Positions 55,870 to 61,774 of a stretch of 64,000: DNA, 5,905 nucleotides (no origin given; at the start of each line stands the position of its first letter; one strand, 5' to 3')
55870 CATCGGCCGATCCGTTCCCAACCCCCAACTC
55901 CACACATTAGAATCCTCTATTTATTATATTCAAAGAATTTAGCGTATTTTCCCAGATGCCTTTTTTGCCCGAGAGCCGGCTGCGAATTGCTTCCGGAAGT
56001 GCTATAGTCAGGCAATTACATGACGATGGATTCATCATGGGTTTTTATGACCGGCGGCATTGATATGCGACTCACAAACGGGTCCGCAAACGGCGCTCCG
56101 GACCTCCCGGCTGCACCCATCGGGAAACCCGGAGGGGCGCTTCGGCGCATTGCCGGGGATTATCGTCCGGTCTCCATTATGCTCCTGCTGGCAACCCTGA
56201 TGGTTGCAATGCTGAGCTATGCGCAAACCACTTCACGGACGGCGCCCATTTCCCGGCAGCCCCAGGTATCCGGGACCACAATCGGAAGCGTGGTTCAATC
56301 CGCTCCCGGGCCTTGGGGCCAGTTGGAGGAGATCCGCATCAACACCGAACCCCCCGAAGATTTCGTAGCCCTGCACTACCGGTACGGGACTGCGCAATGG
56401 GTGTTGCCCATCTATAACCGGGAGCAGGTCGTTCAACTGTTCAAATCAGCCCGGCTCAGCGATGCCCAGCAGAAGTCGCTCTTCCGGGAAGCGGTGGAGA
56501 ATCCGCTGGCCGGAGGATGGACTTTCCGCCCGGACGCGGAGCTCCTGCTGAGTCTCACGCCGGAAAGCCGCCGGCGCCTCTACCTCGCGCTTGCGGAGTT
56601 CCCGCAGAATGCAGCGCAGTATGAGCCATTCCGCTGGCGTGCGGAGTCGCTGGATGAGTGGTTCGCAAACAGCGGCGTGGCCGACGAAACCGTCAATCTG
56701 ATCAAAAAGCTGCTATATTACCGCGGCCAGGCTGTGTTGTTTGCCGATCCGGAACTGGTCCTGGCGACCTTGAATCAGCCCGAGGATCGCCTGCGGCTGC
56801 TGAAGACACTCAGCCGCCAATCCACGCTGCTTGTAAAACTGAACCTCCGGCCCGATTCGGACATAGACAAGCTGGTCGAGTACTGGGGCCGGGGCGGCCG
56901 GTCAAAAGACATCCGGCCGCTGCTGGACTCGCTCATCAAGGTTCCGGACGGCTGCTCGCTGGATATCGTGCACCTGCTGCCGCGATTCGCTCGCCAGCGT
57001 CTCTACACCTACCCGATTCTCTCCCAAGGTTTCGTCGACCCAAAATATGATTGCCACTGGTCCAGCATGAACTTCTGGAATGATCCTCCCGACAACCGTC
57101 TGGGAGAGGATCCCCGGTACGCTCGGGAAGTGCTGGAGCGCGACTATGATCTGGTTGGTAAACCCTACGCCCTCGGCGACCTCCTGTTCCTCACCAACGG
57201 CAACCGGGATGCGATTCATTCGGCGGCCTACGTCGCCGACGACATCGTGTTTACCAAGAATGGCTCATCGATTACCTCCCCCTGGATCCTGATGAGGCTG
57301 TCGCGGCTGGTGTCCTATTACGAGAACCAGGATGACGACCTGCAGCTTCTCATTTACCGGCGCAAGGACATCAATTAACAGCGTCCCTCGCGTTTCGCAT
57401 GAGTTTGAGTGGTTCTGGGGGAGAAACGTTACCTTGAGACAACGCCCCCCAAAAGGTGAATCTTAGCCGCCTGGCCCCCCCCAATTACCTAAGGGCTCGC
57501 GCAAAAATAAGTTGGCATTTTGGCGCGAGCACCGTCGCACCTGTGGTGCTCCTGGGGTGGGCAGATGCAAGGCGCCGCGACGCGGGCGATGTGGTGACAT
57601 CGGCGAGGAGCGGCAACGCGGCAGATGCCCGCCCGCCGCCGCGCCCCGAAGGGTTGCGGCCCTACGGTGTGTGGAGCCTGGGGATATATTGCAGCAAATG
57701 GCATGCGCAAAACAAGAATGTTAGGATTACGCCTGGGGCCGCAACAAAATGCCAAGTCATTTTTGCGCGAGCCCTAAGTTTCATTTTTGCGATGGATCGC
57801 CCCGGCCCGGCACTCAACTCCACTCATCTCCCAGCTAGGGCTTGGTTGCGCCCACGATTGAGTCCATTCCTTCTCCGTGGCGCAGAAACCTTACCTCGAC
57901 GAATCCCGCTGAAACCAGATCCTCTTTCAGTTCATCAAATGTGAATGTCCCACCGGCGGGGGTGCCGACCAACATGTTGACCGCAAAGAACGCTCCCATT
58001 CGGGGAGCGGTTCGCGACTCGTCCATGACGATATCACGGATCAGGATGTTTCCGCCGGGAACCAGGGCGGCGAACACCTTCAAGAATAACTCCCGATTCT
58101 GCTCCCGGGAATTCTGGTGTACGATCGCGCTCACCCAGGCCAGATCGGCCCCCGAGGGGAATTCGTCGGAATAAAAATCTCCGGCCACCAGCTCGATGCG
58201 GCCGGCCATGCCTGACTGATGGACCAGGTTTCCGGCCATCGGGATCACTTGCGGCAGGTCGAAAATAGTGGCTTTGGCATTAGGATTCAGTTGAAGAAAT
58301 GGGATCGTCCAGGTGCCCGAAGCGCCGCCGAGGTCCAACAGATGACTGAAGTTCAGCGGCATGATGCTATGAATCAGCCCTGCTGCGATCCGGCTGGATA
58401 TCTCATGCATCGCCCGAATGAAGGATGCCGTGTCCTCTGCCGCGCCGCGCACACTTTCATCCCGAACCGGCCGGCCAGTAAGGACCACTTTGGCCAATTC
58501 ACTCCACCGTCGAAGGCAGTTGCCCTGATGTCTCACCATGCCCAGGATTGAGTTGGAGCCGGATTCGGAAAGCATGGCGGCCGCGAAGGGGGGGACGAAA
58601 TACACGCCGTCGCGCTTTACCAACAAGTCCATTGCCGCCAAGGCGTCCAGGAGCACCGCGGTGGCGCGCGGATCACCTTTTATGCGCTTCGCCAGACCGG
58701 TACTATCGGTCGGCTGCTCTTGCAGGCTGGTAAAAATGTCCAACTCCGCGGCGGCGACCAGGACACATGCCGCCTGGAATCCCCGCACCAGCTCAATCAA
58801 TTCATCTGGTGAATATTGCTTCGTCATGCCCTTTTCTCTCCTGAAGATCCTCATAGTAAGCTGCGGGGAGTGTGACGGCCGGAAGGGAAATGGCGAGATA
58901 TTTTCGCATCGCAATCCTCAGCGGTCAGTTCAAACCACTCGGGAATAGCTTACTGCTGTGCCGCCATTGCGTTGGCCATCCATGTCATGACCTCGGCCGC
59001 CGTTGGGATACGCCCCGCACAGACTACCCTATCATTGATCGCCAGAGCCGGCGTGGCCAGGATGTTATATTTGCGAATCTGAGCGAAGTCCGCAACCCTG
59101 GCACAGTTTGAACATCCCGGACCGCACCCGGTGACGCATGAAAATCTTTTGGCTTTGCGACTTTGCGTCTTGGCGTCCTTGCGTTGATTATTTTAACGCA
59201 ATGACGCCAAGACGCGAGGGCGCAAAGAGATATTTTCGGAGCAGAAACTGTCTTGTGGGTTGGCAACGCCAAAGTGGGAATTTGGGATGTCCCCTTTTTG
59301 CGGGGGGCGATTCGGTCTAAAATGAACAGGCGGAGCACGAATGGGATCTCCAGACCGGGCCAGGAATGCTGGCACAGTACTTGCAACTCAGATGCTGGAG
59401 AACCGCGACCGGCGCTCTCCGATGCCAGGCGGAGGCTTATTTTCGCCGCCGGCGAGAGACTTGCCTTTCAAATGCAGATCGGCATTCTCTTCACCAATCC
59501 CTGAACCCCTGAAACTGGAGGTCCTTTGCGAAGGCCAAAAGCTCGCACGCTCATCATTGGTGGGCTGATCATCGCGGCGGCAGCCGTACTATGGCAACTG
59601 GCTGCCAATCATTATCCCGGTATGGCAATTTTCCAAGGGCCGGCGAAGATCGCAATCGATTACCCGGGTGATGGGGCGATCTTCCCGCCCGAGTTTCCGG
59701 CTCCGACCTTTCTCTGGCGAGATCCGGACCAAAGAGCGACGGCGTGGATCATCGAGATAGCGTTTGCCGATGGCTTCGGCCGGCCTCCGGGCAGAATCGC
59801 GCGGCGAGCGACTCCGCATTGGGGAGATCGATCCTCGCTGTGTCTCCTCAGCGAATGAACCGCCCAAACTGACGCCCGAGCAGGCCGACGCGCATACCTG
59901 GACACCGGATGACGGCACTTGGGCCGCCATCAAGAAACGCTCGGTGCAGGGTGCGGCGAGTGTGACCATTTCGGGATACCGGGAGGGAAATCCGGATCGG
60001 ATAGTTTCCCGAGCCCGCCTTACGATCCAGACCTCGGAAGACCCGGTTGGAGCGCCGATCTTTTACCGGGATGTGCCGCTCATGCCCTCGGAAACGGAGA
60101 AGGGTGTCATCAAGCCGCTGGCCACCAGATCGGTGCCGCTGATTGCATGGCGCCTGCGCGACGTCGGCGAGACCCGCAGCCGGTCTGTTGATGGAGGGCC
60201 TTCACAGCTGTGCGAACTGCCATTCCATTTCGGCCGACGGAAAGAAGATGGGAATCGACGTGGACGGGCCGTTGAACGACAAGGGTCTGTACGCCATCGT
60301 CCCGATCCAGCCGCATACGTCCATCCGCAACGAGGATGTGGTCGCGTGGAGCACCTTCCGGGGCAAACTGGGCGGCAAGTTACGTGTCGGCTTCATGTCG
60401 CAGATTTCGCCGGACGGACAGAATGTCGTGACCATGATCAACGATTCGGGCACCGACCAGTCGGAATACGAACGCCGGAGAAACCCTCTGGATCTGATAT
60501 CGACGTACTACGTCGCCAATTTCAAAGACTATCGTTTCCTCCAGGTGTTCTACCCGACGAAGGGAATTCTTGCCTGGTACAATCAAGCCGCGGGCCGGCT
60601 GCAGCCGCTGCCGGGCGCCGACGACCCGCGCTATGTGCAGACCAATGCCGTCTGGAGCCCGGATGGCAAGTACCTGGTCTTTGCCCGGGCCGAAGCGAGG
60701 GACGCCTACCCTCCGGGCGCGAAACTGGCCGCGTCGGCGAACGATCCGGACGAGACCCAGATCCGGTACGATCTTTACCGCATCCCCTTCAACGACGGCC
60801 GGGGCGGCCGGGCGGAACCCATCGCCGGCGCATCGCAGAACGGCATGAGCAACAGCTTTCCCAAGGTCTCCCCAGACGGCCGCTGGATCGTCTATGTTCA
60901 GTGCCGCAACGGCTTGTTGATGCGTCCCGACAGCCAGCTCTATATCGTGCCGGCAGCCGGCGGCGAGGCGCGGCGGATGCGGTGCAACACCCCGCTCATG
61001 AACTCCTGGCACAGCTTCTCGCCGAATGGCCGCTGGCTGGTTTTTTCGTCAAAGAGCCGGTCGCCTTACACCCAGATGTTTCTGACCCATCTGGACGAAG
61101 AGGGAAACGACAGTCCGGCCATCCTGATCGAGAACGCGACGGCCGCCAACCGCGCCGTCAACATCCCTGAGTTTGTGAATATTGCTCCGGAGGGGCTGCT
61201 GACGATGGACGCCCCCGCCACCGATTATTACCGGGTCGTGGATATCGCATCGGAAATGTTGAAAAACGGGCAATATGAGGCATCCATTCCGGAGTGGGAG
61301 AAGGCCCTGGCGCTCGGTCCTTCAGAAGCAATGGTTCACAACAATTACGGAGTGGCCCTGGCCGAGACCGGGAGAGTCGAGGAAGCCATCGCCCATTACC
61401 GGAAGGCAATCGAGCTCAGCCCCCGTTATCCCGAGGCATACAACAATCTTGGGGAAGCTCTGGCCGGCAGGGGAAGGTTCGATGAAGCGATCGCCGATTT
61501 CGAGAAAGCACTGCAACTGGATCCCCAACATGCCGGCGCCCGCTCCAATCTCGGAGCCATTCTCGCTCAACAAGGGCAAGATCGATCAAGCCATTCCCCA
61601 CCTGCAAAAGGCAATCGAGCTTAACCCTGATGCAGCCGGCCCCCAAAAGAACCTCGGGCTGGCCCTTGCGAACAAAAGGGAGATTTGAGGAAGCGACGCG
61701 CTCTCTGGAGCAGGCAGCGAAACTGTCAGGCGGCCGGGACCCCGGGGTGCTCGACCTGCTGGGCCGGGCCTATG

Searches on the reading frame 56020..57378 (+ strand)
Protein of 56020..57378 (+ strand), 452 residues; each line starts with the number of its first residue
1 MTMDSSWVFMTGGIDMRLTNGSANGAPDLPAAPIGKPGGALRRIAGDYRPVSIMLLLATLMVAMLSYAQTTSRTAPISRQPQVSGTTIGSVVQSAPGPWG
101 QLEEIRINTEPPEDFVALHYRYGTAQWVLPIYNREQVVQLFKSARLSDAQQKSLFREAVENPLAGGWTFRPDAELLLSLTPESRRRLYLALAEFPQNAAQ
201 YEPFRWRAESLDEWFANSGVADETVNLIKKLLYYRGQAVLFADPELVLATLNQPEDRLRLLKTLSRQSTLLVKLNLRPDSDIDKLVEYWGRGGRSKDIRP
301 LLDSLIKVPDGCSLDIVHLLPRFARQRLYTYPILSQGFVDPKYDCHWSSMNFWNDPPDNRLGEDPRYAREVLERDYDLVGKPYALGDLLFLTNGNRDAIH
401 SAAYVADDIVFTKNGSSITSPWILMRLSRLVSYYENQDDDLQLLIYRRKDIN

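Call 13: search_protein_families(library=pfam, proteins=[window:56020-57378:+])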
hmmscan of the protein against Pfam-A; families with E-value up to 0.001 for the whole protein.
window:56020-57378:+ (452 aa): 0 families

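Call 15: find_encoding_contigs(protein=window:56020-57378:+, flank=10000, max_places=6)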
Protein window:56020-57378:+ (452 aa): no gene with exactly this product is on record in the collection.

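Call 66: search_protein_families(library=padloc, proteins=[window:56020-57378:+], max_evalue=0.001)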
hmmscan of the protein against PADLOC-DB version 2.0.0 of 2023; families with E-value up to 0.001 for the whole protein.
window:56020-57378:+ (452 aa): 0 families

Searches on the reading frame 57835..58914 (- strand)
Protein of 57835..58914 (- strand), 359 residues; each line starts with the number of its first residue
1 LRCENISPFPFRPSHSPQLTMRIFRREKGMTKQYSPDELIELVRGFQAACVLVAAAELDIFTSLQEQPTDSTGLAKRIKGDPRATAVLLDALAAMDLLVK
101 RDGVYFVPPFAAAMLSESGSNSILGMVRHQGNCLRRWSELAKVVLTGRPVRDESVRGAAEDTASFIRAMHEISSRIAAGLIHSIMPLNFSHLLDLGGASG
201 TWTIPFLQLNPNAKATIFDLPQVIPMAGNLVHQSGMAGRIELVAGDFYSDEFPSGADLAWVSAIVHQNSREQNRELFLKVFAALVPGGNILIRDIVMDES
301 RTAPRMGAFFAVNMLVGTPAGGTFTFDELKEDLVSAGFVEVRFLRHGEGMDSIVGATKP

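Call 13: search_protein_families(library=pfam, proteins=[window:57835-58914:-])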
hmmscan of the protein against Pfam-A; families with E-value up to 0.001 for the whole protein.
window:57835-58914:- (359 aa): 3 families
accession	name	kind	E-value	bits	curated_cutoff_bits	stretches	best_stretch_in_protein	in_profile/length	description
PF00891.24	Methyltransf_2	-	7e-25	88.1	22.3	1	159-338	33-209/210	O-methyltransferase domain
PF08100.18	Dimerisation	-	8.6e-11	42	25.6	1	35-111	5-87/93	O-methyltransferase dimerisation domain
PF13649.12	Methyltransf_25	-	7.5e-06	27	27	1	193-288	2-97/97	Methyltransferase domain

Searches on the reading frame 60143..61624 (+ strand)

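Call 13: search_protein_families(library=pfam, proteins=[window:60143-61624:+])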
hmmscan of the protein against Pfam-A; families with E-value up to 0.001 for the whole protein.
window:60143-61624:+ (493 aa): 20 families
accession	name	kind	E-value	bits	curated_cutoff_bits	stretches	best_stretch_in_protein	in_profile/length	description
PF13414.12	TPR_11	-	7e-28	96.5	26.8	3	405-441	3-39/42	TPR repeat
PF07719.23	TPR_2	-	6.8e-24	82.4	27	2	430-463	1-34/34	Tetratricopeptide repeat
PF00515.34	TPR_1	-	4.6e-21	74.1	27.8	2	430-463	1-34/34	Tetratricopeptide repeat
PF13432.12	TPR_16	-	2.3e-20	73.1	32.7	2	369-430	4-65/65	Tetratricopeptide repeat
PF13431.12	TPR_17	-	5.5e-19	67.2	24.4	1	418-451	1-34/34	Tetratricopeptide repeat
PF13181.12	TPR_8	-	5.2e-17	60.9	25.7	2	431-463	2-34/34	Tetratricopeptide repeat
PF07676.18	PD40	-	2.6e-16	59.5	20.9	1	282-304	6-28/38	WD40-like Beta Propeller Repeat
PF14559.12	TPR_19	-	3.3e-15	56.6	25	2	407-451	2-46/68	Tetratricopeptide repeat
PF13424.12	TPR_12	-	1.1e-14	54.8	30.1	2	431-481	4-62/77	Tetratricopeptide repeat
PF13428.12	TPR_14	-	4.9e-13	48.8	23.5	2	430-472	1-43/44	Tetratricopeptide repeat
PF13374.12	TPR_10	-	2.9e-11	43.5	27.5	1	432-459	4-31/42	Tetratricopeptide repeat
PF07721.20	TPR_4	-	3.1e-07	30.8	27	0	431-449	2-20/26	Tetratricopeptide repeat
PF13371.12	TPR_9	-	1e-06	29.1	35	1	409-466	8-65/73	Tetratricopeptide repeat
PF24575.1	TPR_Slam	-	1.5e-06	29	35.2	0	442-482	59-99/104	Surface lipoprotein assembly modifier, N-terminal TPR repeats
PF13176.12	TPR_7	-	4.3e-06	26.8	27.9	0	432-461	1-30/36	Tetratricopeptide repeat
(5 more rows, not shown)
